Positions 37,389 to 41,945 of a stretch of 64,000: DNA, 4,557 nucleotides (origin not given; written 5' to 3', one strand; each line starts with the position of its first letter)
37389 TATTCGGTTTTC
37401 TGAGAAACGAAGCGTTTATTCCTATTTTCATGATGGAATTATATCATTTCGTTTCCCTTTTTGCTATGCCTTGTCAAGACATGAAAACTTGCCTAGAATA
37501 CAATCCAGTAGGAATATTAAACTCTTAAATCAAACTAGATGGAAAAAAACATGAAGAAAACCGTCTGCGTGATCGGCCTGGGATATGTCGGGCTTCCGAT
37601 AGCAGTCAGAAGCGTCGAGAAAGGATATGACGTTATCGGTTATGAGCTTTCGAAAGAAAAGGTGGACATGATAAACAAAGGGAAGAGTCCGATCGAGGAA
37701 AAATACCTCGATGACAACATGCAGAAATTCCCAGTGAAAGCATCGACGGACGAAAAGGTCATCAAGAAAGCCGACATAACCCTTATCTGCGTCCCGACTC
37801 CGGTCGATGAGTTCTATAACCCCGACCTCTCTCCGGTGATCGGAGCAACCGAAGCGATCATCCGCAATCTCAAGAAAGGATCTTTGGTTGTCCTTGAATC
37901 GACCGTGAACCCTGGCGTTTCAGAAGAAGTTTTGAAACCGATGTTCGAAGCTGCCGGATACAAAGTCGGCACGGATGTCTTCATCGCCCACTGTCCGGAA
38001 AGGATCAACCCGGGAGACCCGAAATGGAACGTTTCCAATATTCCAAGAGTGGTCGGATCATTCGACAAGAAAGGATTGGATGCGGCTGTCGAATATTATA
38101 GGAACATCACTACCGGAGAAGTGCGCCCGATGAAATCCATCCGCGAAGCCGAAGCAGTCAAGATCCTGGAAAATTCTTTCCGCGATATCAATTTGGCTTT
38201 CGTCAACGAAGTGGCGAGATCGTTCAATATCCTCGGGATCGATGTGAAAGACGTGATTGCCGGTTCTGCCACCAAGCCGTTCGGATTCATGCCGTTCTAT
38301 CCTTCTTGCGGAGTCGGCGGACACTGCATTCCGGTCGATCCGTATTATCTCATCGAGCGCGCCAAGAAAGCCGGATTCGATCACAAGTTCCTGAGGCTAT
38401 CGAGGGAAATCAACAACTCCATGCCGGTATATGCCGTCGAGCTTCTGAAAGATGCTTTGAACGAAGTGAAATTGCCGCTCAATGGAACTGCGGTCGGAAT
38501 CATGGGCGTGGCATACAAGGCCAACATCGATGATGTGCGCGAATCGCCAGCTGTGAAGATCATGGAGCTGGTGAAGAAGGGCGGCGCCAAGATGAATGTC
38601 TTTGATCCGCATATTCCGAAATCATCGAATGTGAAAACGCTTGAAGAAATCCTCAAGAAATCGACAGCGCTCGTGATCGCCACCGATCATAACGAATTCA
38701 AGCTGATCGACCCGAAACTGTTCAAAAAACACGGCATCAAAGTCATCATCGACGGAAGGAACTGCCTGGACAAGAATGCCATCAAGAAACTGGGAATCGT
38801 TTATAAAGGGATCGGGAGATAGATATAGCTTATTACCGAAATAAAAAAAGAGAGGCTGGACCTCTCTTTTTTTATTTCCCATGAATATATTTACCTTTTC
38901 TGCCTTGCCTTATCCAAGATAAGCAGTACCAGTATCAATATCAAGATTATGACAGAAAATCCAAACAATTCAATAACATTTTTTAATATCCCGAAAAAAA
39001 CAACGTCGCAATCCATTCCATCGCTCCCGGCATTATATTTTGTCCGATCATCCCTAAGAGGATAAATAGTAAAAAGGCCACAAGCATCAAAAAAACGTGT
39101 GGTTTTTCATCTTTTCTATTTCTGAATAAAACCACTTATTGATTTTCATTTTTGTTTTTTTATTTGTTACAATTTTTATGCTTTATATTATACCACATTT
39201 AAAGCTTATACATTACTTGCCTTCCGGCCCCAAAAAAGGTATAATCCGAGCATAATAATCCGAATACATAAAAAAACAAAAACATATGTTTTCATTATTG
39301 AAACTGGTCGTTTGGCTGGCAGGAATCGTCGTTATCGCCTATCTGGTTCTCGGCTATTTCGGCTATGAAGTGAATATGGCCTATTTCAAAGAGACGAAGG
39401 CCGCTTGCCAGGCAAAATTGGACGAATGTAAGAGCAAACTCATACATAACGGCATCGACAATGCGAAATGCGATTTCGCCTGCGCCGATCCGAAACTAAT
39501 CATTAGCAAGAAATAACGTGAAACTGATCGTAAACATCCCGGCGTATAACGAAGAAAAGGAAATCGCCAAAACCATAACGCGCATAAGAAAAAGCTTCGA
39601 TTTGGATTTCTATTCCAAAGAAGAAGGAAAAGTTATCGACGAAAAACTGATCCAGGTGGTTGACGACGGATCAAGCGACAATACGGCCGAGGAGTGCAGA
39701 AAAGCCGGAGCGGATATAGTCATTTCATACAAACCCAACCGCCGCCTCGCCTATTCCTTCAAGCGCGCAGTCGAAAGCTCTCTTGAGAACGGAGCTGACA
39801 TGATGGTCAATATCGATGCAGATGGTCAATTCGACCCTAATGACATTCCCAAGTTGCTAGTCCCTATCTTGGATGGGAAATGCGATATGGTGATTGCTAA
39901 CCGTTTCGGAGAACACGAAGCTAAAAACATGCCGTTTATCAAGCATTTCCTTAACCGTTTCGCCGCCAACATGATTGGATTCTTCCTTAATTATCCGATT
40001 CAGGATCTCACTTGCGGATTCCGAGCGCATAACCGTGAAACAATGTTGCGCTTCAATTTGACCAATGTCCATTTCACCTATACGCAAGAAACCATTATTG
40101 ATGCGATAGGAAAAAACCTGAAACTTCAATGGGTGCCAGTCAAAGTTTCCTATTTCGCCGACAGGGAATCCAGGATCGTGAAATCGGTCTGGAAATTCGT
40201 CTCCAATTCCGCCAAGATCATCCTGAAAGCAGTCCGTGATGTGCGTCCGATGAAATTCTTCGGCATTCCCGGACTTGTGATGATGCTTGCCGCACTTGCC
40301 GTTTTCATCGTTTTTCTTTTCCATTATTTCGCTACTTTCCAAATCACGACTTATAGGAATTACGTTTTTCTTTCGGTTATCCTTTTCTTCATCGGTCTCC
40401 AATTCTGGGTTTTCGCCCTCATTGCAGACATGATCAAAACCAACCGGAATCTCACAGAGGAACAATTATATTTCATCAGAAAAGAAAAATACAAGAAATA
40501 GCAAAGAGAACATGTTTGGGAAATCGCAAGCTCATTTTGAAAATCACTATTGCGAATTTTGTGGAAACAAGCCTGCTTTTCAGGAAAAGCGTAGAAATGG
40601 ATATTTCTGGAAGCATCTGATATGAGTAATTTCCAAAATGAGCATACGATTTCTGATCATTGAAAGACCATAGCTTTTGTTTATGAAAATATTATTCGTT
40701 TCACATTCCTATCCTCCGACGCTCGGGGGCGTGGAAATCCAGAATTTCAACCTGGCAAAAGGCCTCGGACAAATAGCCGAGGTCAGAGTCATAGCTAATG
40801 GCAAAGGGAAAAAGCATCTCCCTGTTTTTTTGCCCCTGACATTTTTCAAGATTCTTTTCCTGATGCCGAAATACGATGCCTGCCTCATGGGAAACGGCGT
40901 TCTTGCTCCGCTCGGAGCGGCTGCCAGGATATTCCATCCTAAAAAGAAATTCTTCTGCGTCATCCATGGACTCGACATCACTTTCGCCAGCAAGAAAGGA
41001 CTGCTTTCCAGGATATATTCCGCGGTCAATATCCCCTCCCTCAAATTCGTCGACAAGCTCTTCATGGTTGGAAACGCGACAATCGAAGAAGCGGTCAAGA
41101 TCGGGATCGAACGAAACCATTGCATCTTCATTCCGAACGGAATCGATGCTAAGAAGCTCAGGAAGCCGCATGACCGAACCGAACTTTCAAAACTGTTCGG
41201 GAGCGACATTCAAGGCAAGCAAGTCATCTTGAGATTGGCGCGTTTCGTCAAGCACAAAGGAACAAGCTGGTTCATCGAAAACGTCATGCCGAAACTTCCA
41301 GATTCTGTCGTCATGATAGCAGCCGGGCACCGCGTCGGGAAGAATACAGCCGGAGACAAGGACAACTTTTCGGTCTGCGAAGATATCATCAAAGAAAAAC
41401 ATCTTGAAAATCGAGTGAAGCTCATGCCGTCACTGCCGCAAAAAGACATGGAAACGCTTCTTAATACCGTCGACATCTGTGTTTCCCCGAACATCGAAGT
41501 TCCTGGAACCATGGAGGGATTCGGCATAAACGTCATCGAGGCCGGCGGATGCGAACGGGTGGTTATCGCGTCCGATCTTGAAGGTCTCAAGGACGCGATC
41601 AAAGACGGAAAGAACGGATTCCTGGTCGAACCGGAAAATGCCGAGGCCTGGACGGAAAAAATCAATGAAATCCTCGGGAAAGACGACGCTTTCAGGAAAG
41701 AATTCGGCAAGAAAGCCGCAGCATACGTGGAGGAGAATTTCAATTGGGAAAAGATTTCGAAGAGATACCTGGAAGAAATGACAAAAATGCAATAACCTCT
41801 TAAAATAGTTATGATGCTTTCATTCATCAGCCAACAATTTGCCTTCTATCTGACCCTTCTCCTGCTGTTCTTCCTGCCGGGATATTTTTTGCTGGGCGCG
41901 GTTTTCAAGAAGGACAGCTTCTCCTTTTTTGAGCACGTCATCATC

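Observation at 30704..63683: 33 kb envelope glycosylation supercluster built around lipid-linked monosaccharide donors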

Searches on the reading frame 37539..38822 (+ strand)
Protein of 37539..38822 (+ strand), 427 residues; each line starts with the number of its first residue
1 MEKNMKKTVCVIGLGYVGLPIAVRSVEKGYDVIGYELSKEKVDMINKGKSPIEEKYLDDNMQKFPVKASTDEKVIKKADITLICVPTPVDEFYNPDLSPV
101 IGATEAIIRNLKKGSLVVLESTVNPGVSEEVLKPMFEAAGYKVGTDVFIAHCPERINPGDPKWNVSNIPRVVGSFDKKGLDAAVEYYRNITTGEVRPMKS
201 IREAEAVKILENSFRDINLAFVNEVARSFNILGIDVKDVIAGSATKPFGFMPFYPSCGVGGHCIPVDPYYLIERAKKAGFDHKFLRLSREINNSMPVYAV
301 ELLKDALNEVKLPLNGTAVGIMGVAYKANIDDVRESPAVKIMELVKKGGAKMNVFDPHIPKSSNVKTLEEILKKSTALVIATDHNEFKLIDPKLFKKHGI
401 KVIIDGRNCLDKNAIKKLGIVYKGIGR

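Call 3: search_protein_families(library=pfam, proteins=[window:37539-38822:+], max_evalue=0.01)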
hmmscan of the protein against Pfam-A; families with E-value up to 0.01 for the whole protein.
window:37539-38822:+ (427 aa): 9 families
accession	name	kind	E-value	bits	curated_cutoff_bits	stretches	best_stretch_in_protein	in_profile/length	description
PF03721.20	UDPG_MGDP_dh_N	-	2e-41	142.1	27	1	8-179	2-179/187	UDP-glucose/GDP-mannose dehydrogenase family, NAD binding domain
PF00984.24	UDPG_MGDP_dh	-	3.5e-28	98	25.4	1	202-293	1-93/94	UDP-glucose/GDP-mannose dehydrogenase family, central domain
PF03720.21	UDPG_MGDP_dh_C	-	1.6e-25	89.9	30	1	320-412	1-103/103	UDP-glucose/GDP-mannose dehydrogenase family, UDP binding domain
PF03446.21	NAD_binding_2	-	3.5e-10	40.6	21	1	9-134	2-106/161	NAD binding domain of 6-phosphogluconate dehydrogenase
PF01210.29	NAD_Gly3P_dh_N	-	2.4e-05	24.8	23.1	1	9-114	2-105/158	NAD-dependent glycerol-3-phosphate dehydrogenase N-terminus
PF02826.25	2-Hacid_dh_C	-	0.00029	20.7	25.1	0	5-43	35-73/178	D-isomer specific 2-hydroxyacid dehydrogenase, NAD binding domain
PF03807.23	F420_oxidored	-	0.00038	21.5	21.6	1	8-88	1-70/94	NADP oxidoreductase coenzyme F420-dependent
PF02558.23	ApbA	-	0.0013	18.8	22.2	1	9-107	1-96/150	Ketopantoate reductase PanE/ApbA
PF02737.24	3HCDH_N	-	0.0057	17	22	0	8-77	1-66/180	3-hydroxyacyl-CoA dehydrogenase, NAD binding domain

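Call 7: search_protein_families(library=ncbifam, proteins=[window:37539-38822:+], max_evalue=0.01)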
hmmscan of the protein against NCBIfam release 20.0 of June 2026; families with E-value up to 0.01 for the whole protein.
window:37539-38822:+ (427 aa): 22 families
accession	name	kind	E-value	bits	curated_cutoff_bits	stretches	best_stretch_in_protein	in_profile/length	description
TIGR03026.1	NDP-sugDHase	subfamily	5.8e-125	417.3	189.8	1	8-408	2-413/413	nucleotide sugar dehydrogenase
NF040825.1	UDPMaNacDH_Arch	equivalog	1.4e-93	314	750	1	9-427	3-415/418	UDP-N-acetyl-D-mannosamine dehydrogenase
NF008286.0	PRK11064.1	equivalog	2.9e-73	246.9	459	1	7-398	4-410/420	UDP-N-acetyl-D-mannosamine dehydrogenase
NF011729.0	PRK15182.1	equivalog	1.6e-66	224.8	592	1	9-389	9-393/425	Vi polysaccharide biosynthesis UDP-N-acetylglucosamine C-6 dehydrogenase TviB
NF041297.1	UDPGDh_AglM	equivalog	1e-55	189.4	670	1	9-425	3-428/429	UDP-glucose 6-dehydrogenase AglM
NF047673.2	TeichurnBiosyTuaD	equivalog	2.5e-48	165.3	700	1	7-427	2-431/439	UDP-glucose 6-dehydrogenase TuaD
NF011631.0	PRK15057.1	equivalog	8.4e-17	61.3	757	1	9-364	3-344/388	UDP-glucose 6-dehydrogenase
NF000941.0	PRK00094.1-3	equivalog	1.1e-06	28.1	423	1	7-108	2-102/336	NAD(P)H-dependent glycerol-3-phosphate dehydrogenase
NF043037.1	ThreonDh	equivalog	7.8e-06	25.5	350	1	6-131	2-106/297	L-threonate dehydrogenase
TIGR03911.1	pyrrolys_PylD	equivalog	9.1e-06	25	150.05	1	6-83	145-225/266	3-methylornithyl-N6-L-lysine dehydrogenase PylD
TIGR01505.1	tartro_sem_red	equivalog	1e-05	24.9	340.75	1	9-134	2-106/291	2-hydroxy-3-oxopropionate reductase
NF008592.0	PRK11559.1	equivalog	4.7e-05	22.8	397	1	5-133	1-108/296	2-hydroxy-3-oxopropionate reductase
NF000942.0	PRK00094.1-4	subfamily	0.00016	21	257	1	6-114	2-108/334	NAD(P)H-dependent glycerol-3-phosphate dehydrogenase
TIGR00745.1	apbA_panE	subfamily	0.00038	19.8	141.35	1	8-190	1-179/305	2-dehydropantoate 2-reductase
TIGR01692.1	HIBADH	equivalog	0.00046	19.6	291.6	1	12-134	2-103/288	3-hydroxyisobutyrate dehydrogenase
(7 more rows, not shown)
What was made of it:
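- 37539..38822 (+): NDP-sugar 6-dehydrogenase, closest to UDP-ManNAc / UDP-GlcNAc dehydrogenases. UDP-ManNAc DH models score 314 and 247 bits, below their equivalog cutoffs (call 7).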

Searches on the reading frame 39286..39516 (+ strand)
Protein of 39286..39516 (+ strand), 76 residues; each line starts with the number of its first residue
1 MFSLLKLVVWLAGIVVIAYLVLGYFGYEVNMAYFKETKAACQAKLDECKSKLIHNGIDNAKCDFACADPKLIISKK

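Call 17: search_protein_families(library=pfam, proteins=[window:39286-39516:+], max_evalue=10)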
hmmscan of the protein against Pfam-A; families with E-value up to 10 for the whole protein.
window:39286-39516:+ (76 aa): 0 families
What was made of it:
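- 39286..39516 (+): 76-aa single-TM protein directly upstream of the GT2-TM gene; conserved partner of unknown role. No Pfam hit (call 17).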

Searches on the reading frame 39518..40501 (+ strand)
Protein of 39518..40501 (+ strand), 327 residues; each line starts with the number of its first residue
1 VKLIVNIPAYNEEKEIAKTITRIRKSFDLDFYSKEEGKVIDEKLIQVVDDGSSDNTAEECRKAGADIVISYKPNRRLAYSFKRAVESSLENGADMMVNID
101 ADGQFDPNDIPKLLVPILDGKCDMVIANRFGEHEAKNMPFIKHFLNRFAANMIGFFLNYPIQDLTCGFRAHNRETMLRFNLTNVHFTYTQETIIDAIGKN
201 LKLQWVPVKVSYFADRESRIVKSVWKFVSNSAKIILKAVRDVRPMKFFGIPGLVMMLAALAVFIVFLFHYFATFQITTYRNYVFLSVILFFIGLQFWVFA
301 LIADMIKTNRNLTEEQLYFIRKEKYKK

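Call 3: search_protein_families(library=pfam, proteins=[window:39518-40501:+], max_evalue=0.01)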
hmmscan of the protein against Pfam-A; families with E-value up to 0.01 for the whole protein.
window:39518-40501:+ (327 aa): 1 family
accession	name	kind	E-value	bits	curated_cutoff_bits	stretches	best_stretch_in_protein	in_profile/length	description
PF00535.33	Glycos_transf_2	-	7e-17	62.3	23.3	1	6-174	3-162/168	Glycosyl transferase family 2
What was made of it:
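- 39518..40501 (+): GT2 with two C-terminal TM helices: polyprenyl-phosphate sugar synthase type (donor synthase of module 1). Glycos_transf_2 7e-17 (call 3).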

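Call 7: search_protein_families(library=ncbifam, proteins=[window:39518-40501:+], max_evalue=0.01)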
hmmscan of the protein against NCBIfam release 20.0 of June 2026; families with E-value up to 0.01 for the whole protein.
window:39518-40501:+ (327 aa): 10 families
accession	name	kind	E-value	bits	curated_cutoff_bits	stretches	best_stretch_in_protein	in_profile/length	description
TIGR04182.1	glyco_TIGR04182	equivalog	2.1e-32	112.7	325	1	5-311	4-287/293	S-layer glycoprotein N-glycosyltransferase AglJ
NF058614.1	PPMAGASynPpgS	equivalog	2.5e-19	69.6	370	1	5-213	4-199/226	polyprenyl-phospho-N-acetylgalactosaminyl synthase PpgS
NF041391.1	DPhHxTase_Halo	equivalog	2.6e-13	49.4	375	1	38-183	19-157/213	dolichyl-phosphate hexose transferase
NF007986.1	PRK10714.1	equivalog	3.3e-13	49.3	529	1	2-320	7-308/316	undecaprenyl-phosphate 4-deoxy-4-formamido-L-arabinose transferase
NF041865.1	EpsU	equivalog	1.9e-10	40.4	700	1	4-108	42-138/394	exopolysaccharide biosynthesis GT2 family glycosyltransferase EpsU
NF047588.1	GlcsyltransPgfSStrep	equivalog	3.4e-09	36.4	500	1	1-306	1-287/308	glycosyltransferase PgfS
NF010496.0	PRK13915.1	equivalog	1.1e-08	34.6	262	1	4-119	34-144/307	glucosyl-3-phosphoglycerate synthase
TIGR03937.1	PgaC_IcaA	equivalog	4.8e-05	22.5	422.3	1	5-109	49-142/407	poly-beta-1,6-N-acetyl-D-glucosamine synthase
TIGR04283.1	glyco_like_mftF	equivalog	0.0041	16.7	182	1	6-75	4-60/221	TIGR04283 family arsenosugar biosynthesis glycosyltransferase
NF045996.1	MAG0920_fam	subfamily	0.0053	16.2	43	0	253-317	72-141/232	MAG0920 family protein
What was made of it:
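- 39518..40501 (+): Best NCBIfam hit AglJ TIGR04182 at 2e-32, below cutoff (call 7).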

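Call 36: search_solved_structures(query=window:39518-40501:+, max_evalue=0.001)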
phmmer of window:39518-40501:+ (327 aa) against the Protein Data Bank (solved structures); distinct sequences matched with E-value up to 0.001: 4.
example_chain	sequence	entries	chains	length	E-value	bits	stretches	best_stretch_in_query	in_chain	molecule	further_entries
5mlz_A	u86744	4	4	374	8.7e-11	44.9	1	1-299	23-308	Dolichol monophosphate mannose synthase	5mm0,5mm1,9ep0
9hwj_A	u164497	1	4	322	2.6e-09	40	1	2-307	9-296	Undecaprenyl-phosphate 4-deoxy-4-formamido-L-arabinose transferase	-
9bhc_C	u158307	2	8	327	1.8e-08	37.3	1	2-322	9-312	Undecaprenyl-phosphate 4-deoxy-4-formamido-L-arabinose transferase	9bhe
8vxh_A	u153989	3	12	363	2.6e-08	36.8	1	2-322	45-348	Undecaprenyl-phosphate 4-deoxy-4-formamido-L-arabinose transferase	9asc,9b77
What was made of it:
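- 39518..40501 (+): Near-full-length match to DPMS 5mlz at 9e-11 and ArnC at 3e-9 (call 36).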

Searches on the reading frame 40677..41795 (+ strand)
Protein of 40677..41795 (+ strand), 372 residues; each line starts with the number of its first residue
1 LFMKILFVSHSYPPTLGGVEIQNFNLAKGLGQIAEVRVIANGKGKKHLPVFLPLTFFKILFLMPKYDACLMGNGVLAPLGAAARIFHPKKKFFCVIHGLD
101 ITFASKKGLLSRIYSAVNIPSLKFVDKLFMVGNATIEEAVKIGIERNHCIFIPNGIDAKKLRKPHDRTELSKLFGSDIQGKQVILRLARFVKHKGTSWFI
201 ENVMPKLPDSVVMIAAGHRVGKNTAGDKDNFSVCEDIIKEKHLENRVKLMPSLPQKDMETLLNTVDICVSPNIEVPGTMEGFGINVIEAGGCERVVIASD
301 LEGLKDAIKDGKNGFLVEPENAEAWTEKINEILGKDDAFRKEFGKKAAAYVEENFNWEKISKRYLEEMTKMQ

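Call 3: search_protein_families(library=pfam, proteins=[window:40677-41795:+], max_evalue=0.01)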
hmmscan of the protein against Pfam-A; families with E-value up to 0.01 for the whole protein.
window:40677-41795:+ (372 aa): 5 families
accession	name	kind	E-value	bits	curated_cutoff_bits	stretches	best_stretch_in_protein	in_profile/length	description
PF00534.26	Glycos_transf_1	-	6.3e-27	94.6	26.4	1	179-348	13-170/172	Glycosyl transferases group 1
PF13692.12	Glyco_trans_1_4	-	5.6e-23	82.2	27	1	182-333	2-140/142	Glycosyl transferases group 1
PF13439.12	Glyco_transf_4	-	1.4e-07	32.2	28.5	1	17-159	2-169/170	Glycosyltransferase Family 4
PF13524.12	Glyco_trans_1_2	-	2.8e-05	24.5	25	1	246-365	28-143/144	Glycosyl transferase-like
PF13579.12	Glyco_trans_4_4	-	0.003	18.3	29.7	1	63-155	69-158/158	Glycosyl transferase 4-like domain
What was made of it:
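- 40677..41795 (+): GT4 glycosyltransferase between the GT2-TM and GT-C645 genes. Glycos_transf_1 6.3e-27 (call 3).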

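Call 79: search_protein_families(library=ncbifam, proteins=[window:40677-41795:+], max_evalue=0.00001)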
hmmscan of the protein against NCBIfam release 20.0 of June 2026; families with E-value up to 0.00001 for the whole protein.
window:40677-41795:+ (372 aa): 25 families
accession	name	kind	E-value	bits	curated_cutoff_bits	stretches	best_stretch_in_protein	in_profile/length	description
TIGR02149.1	glgA_Coryne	subfamily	9.2e-21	74.4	302.4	1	121-366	141-385/391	glycogen synthase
TIGR03999.1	thiol_BshA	equivalog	2.2e-19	69.6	273.7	1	90-368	114-370/375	N-acetyl-alpha-D-glucosaminyl L-malate synthase BshA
TIGR04063.1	stp3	hypoth_equivalog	8.7e-19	67.7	442.05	1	107-366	140-390/397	TIGR04063 family PEP-CTERM/XrtA system glycosyltransferase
NF041876.1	EPS_EpsE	equivalog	7.8e-18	64.9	400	1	150-358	189-383/389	exopolysaccharide biosynthesis GT4 family glycosyltransferase EpsE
TIGR03449.1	mycothiol_MshA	equivalog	2.8e-17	62.7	462.5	1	145-365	186-397/406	D-inositol-3-phosphate glycosyltransferase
TIGR03088.1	stp2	hypoth_equivalog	1.3e-16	60.6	409.05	1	140-366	153-368/374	TIGR03088 family PEP-CTERM/XrtA system glycosyltransferase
NF041010.1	glycosy_Agl16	equivalog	1.1e-15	57.4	575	1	118-366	127-346/352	glycosylation protein Agl16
NF012028.0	PRK15484.1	subfamily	1.4e-13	50.8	618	1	149-369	163-376/380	lipopolysaccharide N-acetylglucosaminyltransferase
NF038295.1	EPS_HpsP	equivalog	2e-13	50.1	550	1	99-369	128-385/388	hormogonium polysaccharide biosynthesis glycosyltransferase HpsP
NF007640.0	PRK10307.1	subfamily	1e-11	44.4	276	1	93-370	141-406/411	WcaI family glycosyltransferase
NF047684.1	TeichurnBiosyTuaC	equivalog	1.3e-11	44.1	550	1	78-367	119-385/391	teichuronic acid biosynthesis protein TuaC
NF041139.1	TreT_Thcocales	equivalog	2.9e-11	42.8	775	1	135-369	180-410/412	trehalose synthase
NF053787.1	GlcN_PG_synth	equivalog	6.2e-10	38.4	480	1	276-369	268-357/361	N-acetylglucosaminyl phosphatidylglycerol synthase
TIGR02472.1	sucr_P_syn_N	equivalog_domain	1.2e-09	37.5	576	1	276-368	347-438/439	sucrose-phosphate synthase, putative, glycosyltransferase domain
NF038229.1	Glyco4_Geo_Pelo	equivalog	4e-09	36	400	1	244-366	217-331/338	GPMC system family 4 glycosyltransferase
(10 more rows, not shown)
